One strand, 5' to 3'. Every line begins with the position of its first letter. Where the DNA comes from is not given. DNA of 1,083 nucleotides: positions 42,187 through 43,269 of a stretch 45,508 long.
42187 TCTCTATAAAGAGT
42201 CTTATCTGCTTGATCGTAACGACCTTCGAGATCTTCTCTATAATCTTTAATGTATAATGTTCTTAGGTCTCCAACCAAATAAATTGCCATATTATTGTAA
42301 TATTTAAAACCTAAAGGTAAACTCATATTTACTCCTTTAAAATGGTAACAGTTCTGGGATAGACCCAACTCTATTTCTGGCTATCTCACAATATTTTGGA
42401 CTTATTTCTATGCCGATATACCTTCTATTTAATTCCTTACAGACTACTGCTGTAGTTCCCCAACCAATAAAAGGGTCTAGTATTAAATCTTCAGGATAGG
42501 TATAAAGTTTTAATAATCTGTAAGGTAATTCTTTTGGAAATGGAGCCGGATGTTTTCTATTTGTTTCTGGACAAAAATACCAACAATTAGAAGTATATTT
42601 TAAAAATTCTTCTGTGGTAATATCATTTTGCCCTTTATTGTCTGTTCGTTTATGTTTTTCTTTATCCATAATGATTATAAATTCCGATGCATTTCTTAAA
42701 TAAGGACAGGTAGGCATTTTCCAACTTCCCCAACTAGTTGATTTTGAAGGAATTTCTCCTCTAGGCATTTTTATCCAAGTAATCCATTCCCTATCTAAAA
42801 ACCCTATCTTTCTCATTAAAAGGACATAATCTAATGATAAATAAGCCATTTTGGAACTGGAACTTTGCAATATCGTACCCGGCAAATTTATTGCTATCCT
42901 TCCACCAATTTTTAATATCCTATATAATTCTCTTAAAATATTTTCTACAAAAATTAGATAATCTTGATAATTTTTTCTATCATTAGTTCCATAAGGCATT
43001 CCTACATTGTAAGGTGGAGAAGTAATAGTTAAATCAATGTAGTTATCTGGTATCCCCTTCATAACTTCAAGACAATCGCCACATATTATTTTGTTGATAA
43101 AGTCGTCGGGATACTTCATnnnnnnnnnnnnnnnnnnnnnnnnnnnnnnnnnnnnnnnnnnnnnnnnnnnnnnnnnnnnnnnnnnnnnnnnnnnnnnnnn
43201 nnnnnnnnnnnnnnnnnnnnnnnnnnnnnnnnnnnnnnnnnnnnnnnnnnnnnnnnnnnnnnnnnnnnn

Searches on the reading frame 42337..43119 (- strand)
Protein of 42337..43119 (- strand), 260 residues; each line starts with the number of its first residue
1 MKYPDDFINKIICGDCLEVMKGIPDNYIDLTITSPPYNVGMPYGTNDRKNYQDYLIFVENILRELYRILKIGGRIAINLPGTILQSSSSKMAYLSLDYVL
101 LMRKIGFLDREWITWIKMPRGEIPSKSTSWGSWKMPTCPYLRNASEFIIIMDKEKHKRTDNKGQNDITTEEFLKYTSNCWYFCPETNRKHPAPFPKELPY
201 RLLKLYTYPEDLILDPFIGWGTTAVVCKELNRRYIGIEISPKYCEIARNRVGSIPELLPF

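Call 18: search_protein_families(library=phrogs, proteins=[window:42337-43119:-], max_evalue=0.001)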
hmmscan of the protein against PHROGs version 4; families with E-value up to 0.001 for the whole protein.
window:42337-43119:- (260 aa): 13 families
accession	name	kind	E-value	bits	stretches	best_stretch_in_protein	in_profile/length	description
phrog_67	-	other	1.1e-59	204.3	1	2-252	117-344/743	DNA methyltransferase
phrog_498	-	other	5.8e-26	92.2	1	11-251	203-420/633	DNA methyltransferase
phrog_3008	-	other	1.7e-17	64.5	1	180-251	140-211/244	DNA methyltransferase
phrog_18293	-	other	3.9e-16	60.1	1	156-252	11-108/119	methyltransferase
phrog_6025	-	other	7.7e-15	56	1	10-114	13-107/192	DNA methyltransferase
phrog_12517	-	unknown function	5.5e-13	49.8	1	160-253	60-149/316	-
phrog_8769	-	other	8.5e-12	45.8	1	202-251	4-53/71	methyltransferase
phrog_18146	-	other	3.5e-11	43.7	1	189-241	48-101/452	DNA methyltransferase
phrog_23148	-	unknown function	2.5e-09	38.4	1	187-254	82-149/165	-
phrog_12862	-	unknown function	2.9e-07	31.5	1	10-77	4-63/149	-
phrog_16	-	DNA, RNA and nucleotide metabolism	4.1e-07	29.6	1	178-245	836-903/986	DNA helicase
phrog_23085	-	unknown function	9.6e-06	26.3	1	188-250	42-104/138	-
phrog_6952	-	other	2.7e-05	25.1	1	188-242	112-166/181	DNA methyltransferase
